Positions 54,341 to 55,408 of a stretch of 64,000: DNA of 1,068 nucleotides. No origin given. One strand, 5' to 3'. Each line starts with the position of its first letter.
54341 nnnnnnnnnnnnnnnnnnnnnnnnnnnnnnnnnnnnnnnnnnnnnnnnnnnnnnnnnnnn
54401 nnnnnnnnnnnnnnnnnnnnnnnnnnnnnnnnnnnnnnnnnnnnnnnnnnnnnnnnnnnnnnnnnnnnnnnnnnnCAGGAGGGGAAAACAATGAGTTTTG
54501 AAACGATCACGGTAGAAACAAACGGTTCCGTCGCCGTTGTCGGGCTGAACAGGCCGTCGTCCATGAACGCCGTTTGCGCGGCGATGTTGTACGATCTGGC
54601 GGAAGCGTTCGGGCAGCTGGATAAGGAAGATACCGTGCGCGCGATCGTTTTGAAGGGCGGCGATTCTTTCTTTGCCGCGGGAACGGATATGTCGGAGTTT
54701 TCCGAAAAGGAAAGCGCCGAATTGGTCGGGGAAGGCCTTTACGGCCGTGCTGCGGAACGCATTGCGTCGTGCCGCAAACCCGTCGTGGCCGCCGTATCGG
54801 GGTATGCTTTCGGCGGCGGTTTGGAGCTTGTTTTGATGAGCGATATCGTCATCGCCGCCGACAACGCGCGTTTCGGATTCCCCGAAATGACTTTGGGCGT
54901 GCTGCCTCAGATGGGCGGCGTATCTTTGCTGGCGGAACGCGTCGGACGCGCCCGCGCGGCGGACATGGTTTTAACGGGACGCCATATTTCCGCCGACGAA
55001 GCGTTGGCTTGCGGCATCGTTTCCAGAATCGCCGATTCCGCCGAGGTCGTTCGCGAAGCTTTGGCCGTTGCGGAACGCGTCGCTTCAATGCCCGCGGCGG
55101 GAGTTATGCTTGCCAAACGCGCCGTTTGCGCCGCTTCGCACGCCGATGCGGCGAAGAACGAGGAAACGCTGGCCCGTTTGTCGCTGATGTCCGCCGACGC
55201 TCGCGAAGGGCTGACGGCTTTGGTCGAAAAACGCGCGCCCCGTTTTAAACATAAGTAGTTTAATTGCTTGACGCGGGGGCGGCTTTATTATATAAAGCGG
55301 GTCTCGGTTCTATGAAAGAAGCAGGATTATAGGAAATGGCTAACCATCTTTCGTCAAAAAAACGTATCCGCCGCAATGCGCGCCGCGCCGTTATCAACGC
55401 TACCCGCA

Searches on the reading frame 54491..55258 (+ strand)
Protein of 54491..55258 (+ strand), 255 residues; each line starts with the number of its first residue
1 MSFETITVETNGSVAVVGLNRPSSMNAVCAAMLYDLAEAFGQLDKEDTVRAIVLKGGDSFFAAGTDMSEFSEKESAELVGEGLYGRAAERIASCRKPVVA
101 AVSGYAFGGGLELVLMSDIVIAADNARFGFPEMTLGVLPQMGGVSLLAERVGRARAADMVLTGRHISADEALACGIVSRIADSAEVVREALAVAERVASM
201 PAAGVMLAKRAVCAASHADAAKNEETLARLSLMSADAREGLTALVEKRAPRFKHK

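Call 3: search_protein_families(library=pfam, proteins=[window:54491-55258:+], max_evalue=0.1)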
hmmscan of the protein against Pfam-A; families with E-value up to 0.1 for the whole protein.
window:54491-55258:+ (255 aa): 2 families
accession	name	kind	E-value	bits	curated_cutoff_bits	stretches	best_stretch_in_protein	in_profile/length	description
PF00378.25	ECH_1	-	1.2e-64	218.5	27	1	9-254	1-250/251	Enoyl-CoA hydratase/isomerase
PF16113.10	ECH_2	-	6.2e-32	111.9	27.2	1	15-186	2-177/335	Enoyl-CoA hydratase/isomerase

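Call 4: search_protein_families(library=ncbifam, proteins=[window:54491-55258:+], max_evalue=0.1)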
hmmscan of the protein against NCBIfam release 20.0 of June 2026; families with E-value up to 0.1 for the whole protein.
window:54491-55258:+ (255 aa): 74 families (the best 25 are shown)
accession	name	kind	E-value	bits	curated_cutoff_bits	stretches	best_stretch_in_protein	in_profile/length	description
NF004517.0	PRK05862.1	equivalog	5.2e-70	235.9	396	1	1-255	1-257/257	enoyl-CoA hydratase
NF006007.0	PRK08138.1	subfamily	1.2e-63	214.9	355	1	10-254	14-260/261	enoyl-CoA hydratase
NF051848.1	EnCoAHydtEchA19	equivalog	3.5e-63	213.6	400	1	6-254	2-257/258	enoyl-CoA hydratase EchA19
NF007239.0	PRK09674.1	equivalog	1.3e-58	198.5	371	1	4-253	4-255/257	2,3-dehydroadipyl-CoA hydratase PaaF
NF005803.0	PRK07658.1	equivalog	3.6e-56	190.4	313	1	4-255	2-257/257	enoyl-CoA hydratase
NF004475.0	PRK05809.1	subfamily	2.1e-54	184.7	394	1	1-255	1-260/260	short-chain-enoyl-CoA hydratase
NF006100.0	PRK08252.1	subfamily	2.6e-54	184.5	282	1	4-253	3-252/254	crotonase/enoyl-CoA hydratase family protein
NF004796.0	PRK06144.1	subfamily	8.4e-50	169.7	272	1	4-253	8-260/262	enoyl-CoA hydratase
NF005126.0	PRK06563.1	subfamily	2.4e-47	161.5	261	1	3-253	6-261/263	crotonase/enoyl-CoA hydratase family protein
NF004840.0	PRK06190.1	equivalog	3e-47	161.4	253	1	4-234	4-238/260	enoyl-CoA hydratase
NF006566.0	PRK09076.1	subfamily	3.9e-47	161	286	1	4-254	5-259/260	enoyl-CoA hydratase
NF005864.0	PRK07799.1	equivalog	5.4e-47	160.2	316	1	4-254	8-265/266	crotonase/enoyl-CoA hydratase family protein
TIGR02280.1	PaaB1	equivalog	9.8e-47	159.6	345.15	1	8-254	3-255/256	2-(1,2-epoxy-1,2-dihydrophenyl)acetyl-CoA isomerase PaaG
NF005802.0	PRK07657.1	equivalog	7.1e-46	156.8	363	1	7-253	6-258/260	enoyl-CoA hydratase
NF006109.0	PRK08260.1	subfamily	7.9e-46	156.6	320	1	1-254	1-277/296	enoyl-CoA hydratase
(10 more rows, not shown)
